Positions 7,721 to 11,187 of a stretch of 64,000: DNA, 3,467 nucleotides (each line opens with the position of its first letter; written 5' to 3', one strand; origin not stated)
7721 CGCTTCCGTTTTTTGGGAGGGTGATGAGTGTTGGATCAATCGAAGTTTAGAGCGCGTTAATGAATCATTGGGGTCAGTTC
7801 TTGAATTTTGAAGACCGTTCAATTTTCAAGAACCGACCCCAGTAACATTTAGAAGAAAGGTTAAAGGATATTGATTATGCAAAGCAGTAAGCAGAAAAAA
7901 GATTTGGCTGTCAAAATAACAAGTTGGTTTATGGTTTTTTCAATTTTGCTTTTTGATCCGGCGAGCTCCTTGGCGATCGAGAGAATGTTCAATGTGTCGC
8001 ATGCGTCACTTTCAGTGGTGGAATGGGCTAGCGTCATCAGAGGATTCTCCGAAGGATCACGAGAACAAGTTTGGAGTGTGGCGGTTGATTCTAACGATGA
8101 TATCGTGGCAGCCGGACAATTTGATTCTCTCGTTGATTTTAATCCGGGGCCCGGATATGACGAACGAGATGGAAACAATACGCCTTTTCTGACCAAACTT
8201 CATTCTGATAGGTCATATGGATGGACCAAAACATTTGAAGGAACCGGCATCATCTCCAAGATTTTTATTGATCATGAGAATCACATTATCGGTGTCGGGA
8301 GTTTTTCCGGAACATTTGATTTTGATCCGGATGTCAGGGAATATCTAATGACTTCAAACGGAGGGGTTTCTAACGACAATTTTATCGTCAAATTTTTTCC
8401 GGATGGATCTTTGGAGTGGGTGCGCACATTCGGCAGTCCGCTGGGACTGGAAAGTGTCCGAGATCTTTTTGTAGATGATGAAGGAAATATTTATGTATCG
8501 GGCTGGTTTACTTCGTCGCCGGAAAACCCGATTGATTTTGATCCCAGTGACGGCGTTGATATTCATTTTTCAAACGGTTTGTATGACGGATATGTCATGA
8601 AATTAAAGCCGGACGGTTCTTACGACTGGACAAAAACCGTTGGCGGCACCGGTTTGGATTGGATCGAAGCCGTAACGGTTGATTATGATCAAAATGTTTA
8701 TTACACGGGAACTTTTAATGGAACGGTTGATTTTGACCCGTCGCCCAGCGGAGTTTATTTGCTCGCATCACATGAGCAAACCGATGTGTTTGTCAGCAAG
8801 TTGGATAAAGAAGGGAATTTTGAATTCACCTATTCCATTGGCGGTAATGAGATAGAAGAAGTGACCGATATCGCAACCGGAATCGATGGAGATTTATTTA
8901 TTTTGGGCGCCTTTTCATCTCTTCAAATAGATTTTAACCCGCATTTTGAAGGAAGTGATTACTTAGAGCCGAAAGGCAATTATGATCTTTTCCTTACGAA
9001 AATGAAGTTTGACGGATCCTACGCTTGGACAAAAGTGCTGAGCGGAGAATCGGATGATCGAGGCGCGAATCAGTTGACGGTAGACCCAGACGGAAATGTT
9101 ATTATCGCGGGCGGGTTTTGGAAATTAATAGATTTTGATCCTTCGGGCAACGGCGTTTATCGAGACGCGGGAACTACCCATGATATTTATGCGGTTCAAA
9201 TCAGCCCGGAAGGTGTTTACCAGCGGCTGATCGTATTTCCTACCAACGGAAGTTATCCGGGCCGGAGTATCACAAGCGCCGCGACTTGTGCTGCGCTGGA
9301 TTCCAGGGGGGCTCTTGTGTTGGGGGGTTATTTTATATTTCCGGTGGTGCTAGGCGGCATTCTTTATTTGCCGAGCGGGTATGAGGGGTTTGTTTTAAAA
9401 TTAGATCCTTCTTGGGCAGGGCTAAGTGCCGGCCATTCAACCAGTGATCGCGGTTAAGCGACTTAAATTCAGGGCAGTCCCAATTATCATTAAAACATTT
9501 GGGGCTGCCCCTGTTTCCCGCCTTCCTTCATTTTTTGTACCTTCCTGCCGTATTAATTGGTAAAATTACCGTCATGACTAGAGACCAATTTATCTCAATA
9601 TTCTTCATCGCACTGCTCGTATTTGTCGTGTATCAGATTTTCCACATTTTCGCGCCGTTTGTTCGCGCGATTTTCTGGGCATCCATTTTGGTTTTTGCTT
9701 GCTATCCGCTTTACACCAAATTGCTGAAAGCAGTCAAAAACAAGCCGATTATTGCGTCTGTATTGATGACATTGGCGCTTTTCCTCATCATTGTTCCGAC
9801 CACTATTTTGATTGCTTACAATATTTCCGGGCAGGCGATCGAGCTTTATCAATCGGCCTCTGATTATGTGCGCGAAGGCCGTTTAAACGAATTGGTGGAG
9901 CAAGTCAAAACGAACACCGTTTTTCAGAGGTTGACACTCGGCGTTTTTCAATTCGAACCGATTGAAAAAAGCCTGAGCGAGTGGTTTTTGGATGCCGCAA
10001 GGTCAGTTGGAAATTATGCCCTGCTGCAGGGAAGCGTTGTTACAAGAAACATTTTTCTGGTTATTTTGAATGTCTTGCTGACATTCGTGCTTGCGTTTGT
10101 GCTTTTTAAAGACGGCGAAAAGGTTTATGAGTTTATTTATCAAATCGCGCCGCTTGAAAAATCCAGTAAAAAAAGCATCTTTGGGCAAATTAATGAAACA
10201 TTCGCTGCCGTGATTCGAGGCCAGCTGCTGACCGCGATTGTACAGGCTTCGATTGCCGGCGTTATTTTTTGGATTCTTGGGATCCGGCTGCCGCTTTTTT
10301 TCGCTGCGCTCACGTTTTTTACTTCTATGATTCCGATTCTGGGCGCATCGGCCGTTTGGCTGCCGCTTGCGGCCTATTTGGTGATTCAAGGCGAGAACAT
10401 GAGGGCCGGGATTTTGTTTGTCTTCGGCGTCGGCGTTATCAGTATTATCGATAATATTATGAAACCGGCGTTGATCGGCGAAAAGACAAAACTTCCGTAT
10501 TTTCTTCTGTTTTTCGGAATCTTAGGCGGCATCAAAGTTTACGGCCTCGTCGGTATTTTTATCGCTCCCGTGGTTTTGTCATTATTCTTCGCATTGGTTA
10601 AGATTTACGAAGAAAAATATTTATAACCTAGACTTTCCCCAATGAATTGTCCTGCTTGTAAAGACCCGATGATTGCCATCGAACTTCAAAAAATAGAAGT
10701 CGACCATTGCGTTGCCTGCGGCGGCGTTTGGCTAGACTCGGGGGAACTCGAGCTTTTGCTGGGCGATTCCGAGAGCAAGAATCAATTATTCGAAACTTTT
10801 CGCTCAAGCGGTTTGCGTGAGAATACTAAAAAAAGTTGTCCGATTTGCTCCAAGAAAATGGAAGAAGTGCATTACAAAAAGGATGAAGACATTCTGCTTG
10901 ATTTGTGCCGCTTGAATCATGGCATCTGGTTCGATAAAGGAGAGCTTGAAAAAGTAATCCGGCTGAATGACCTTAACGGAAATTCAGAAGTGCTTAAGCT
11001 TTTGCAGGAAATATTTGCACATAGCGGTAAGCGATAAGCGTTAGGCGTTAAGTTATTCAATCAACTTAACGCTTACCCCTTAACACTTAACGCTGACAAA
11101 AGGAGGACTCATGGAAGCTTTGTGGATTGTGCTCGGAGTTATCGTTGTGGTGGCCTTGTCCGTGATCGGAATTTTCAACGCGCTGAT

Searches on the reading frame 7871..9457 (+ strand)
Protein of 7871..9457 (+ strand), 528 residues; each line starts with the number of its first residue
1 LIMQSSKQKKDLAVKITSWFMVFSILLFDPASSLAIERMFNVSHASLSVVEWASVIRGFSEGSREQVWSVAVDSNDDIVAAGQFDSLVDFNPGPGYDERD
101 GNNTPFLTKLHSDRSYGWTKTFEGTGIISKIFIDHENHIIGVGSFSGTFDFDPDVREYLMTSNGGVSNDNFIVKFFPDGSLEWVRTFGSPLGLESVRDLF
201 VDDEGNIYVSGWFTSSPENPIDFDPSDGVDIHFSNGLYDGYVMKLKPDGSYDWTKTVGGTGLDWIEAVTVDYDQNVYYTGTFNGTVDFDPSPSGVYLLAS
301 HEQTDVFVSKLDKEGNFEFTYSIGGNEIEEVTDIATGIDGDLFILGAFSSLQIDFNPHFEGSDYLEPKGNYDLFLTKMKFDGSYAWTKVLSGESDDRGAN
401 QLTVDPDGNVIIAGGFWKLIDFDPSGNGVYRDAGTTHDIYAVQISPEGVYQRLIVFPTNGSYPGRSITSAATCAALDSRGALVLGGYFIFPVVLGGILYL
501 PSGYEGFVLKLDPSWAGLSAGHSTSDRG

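Call 7: search_protein_families(library=pfam, proteins=[window:7871-9457:+], max_evalue=0.01)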
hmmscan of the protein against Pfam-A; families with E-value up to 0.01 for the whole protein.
window:7871-9457:+ (528 aa): 4 families
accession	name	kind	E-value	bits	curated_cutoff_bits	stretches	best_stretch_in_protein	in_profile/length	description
PF06739.17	SBBP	-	0.00045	20.5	20.5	1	182-212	1-31/38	Beta-propeller repeat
PF17164.10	DUF5122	-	0.00062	20.4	27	0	164-181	15-32/36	Domain of unknown function (DUF5122) beta-propeller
PF00400.38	WD40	-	0.0034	18.3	27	0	62-86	9-33/39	WD domain, G-beta repeat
PF07494.17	Reg_prop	-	0.0035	17.8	20.4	0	193-212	4-23/24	Two component regulator propeller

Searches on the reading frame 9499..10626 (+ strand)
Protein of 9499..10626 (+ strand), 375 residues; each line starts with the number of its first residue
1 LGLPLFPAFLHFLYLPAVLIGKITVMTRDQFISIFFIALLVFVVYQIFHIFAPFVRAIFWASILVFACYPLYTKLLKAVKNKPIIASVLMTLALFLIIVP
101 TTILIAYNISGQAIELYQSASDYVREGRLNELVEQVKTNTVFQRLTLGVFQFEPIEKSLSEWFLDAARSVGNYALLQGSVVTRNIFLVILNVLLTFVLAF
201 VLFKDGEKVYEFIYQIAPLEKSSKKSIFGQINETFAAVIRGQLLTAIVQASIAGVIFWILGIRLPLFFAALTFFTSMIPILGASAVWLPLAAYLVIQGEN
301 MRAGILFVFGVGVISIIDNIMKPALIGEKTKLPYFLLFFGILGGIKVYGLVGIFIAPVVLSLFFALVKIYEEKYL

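Call 7: search_protein_families(library=pfam, proteins=[window:9499-10626:+], max_evalue=0.01)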
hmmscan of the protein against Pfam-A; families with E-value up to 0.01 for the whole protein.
window:9499-10626:+ (375 aa): 1 family
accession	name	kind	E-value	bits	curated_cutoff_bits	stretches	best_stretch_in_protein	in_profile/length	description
PF01594.21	AI-2E_transport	-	1.1e-51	176.4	34.3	1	32-370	2-326/327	AI-2E family transporter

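Call 32: find_homologous_proteins(query=window:9499-10626:+, max_evalue=1e-30)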
Query window:9499-10626:+ (375 aa): 368 proteins with E <= 1e-30 among 8000 candidates; the best 120 are listed.
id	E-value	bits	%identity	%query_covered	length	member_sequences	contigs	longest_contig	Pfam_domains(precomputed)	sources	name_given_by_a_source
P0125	5.2e-213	725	100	93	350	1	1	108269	PF01594.23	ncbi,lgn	-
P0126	2.8e-189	647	86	93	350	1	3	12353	PF01594.23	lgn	-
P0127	2.1e-177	608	81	93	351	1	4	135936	PF01594.23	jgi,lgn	-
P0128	3.0e-172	591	79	93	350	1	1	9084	PF01594.23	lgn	-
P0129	1.3e-147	510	68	93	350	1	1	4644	PF01594.23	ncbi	-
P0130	3.0e-142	493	65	93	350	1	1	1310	PF01594.23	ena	-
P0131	3.3e-136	473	62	93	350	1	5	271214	PF01594.23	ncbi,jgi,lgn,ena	-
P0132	2.2e-135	470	60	93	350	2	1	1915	PF01594.23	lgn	-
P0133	3.7e-135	469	61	93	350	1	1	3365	PF01594.23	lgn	-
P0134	2.0e-134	467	61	93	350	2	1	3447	PF01594.23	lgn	-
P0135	5.9e-134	465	61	93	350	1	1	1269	PF01594.23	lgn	-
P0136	6.0e-134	465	61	93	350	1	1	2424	PF01594.23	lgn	-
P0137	2.9e-133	463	60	93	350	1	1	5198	PF01594.23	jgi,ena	-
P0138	8.5e-133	462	60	93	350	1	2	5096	PF01594.23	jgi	-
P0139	2.2e-132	460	62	93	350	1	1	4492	PF01594.23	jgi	jgi:predicted PurR-regulated permease PerM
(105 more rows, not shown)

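Call 33: find_encoding_contigs(protein=P0126, flank=10000, max_places=4)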
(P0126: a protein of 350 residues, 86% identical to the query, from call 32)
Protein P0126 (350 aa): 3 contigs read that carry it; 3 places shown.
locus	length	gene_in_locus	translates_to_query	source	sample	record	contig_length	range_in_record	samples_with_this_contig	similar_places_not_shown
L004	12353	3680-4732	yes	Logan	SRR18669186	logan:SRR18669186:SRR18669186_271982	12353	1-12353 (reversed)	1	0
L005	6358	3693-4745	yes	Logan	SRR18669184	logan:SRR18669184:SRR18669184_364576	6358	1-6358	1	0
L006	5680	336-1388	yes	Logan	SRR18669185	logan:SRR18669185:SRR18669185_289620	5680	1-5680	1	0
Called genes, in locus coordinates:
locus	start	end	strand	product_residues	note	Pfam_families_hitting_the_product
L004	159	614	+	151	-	-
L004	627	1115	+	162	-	-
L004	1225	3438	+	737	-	-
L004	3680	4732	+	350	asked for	PF01594:AI-2E_transport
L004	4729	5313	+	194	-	PF04264:YceI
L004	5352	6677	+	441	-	PF00324:AA_permease, PF13520:AA_permease_2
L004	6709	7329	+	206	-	PF01914:MarC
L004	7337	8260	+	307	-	PF03741:TerC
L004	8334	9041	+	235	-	PF01027:Bax1-I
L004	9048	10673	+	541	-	PF02554:CstA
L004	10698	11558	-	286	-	PF00535:Glycos_transf_2, PF10111:Glyco_tranf_2_2, PF13641:Glyco_tranf_2_3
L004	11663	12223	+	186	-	PF04961:FTCD_C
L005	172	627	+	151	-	-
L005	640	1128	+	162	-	-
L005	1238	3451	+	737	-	-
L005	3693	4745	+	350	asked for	PF01594:AI-2E_transport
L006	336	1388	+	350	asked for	PF01594:AI-2E_transport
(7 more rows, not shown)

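Call 34: find_encoding_contigs(protein=P0127, flank=10000, max_places=4)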
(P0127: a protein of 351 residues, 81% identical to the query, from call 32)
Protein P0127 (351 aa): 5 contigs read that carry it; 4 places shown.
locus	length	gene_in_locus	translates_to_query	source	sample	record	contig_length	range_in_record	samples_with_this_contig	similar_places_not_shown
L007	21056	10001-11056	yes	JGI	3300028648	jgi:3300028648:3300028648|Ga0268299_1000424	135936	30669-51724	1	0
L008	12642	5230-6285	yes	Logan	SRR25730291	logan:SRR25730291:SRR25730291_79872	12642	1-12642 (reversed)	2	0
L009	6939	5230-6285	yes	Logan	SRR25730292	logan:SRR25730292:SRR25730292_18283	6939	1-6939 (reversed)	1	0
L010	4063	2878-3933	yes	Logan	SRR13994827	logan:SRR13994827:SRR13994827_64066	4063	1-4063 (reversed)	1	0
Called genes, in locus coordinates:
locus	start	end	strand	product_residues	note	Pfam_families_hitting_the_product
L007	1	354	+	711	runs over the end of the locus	PF02629:CoA_binding, PF13380:CoA_binding_2, PF13607:Succ_CoA_lig, PF19045:Ligase_CoA_2, PF13549:ATP-grasp_5, PF08442:ATP-grasp_2 (weak)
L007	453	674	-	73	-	PF04070:DUF378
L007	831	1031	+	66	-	-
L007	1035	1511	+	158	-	PF01243:PNPOx_N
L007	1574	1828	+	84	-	-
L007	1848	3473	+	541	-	PF13414:TPR_11, PF13432:TPR_16 (weak), PF13424:TPR_12 (weak), PF00515:TPR_1, PF07719:TPR_2 (weak), PF13414:TPR_11, PF14559:TPR_19 (weak), PF13431:TPR_17 (weak), +9 more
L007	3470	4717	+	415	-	PF00890:FAD_binding_2, PF01134:GIDA (faint), PF01266:DAO (faint), PF03486:HI0933_like, PF07992:Pyr_redox_2, PF12831:FAD_oxidored, PF13738:Pyr_redox_3 (weak), PF22780:HI0933_like_1st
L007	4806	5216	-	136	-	PF07027:DUF1318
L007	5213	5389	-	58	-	-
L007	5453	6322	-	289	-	-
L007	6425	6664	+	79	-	PF17830:STI1-HOP_DP (faint)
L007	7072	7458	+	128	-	-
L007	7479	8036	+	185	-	-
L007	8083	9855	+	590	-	PF08547:CIA30 (faint), PF03425:CBM_11 (faint)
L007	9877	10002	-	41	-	-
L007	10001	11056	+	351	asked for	PF01594:AI-2E_transport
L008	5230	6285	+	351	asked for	PF01594:AI-2E_transport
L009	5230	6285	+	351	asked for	PF01594:AI-2E_transport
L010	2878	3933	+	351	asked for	PF01594:AI-2E_transport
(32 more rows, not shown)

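Call 35: find_encoding_contigs(protein=P0128, flank=10000, max_places=4)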
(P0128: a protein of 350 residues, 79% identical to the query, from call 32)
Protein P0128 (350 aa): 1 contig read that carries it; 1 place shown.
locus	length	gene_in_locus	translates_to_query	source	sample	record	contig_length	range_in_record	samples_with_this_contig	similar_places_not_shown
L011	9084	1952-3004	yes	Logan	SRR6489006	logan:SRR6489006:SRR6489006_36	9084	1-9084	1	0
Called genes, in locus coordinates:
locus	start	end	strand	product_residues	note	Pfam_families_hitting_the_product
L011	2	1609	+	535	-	?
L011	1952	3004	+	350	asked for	PF01594:AI-2E_transport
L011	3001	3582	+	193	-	PF04264:YceI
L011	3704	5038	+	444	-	PF00324:AA_permease, PF13520:AA_permease_2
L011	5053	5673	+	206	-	PF01914:MarC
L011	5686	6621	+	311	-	PF03741:TerC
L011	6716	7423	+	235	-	PF01027:Bax1-I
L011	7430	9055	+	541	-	PF02554:CstA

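Call 49: find_encoding_contigs(protein=P0131, flank=10000, max_places=2)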
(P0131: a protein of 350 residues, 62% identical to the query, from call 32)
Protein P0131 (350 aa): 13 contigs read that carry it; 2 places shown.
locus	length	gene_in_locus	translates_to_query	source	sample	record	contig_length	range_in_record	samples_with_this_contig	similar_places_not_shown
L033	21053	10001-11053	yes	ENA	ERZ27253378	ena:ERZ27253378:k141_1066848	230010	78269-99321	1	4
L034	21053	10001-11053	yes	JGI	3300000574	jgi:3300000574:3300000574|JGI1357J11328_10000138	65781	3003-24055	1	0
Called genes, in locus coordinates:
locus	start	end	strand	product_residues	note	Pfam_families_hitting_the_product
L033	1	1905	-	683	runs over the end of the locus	PF00596:Aldolase_II, PF01370:Epimerase (faint), PF00106:adh_short, PF08659:KR, PF13561:adh_short_C2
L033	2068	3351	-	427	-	PF08486:SpoIID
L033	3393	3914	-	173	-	PF14417:MEDS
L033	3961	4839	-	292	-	PF01545:Cation_efflux, PF16916:ZT_dimer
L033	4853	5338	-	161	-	PF08823:PG_binding_2 (faint), PF01471:PG_binding_1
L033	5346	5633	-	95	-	-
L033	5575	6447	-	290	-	PF00581:Rhodanese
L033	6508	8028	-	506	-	PF12913:SH3_6, PF00877:NLPC_P60 (weak)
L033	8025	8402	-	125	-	PF00072:Response_reg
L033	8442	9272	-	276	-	PF01596:Methyltransf_3 (weak), PF08704:GCD14, PF01135:PCMT, PF13649:Methyltransf_25 (weak), PF13847:Methyltransf_31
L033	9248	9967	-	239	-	PF00702:Hydrolase, PF12710:HAD (weak), PF13419:HAD_2, PF13242:Hydrolase_like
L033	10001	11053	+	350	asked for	PF01594:AI-2E_transport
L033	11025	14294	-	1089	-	PF00580:UvrD-helicase, PF01443:Viral_helicase1 (faint), PF13245:AAA_19, PF13361:UvrD_C, PF13538:UvrD_C_2 (faint), PF12705:PDDEXK_1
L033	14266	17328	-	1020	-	PF00580:UvrD-helicase (weak), PF21445:ADDB_N, PF13361:UvrD_C, PF12705:PDDEXK_1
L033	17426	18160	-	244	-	PF00106:adh_short, PF08659:KR, PF13561:adh_short_C2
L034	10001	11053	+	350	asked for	PF01594:AI-2E_transport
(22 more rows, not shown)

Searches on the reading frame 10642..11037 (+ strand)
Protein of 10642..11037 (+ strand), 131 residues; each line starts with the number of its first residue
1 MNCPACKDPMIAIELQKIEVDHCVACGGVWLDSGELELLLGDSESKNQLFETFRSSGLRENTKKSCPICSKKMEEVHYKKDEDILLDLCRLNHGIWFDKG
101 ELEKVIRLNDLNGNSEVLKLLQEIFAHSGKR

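Call 7: search_protein_families(library=pfam, proteins=[window:10642-11037:+], max_evalue=0.01)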
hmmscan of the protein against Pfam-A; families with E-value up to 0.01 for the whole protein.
window:10642-11037:+ (131 aa): 1 family
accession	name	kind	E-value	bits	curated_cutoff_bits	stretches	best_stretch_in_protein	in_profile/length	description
PF13453.11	Zn_ribbon_TFIIB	-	1.6e-23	82.3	22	2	2-40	1-39/41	Transcription factor zinc-finger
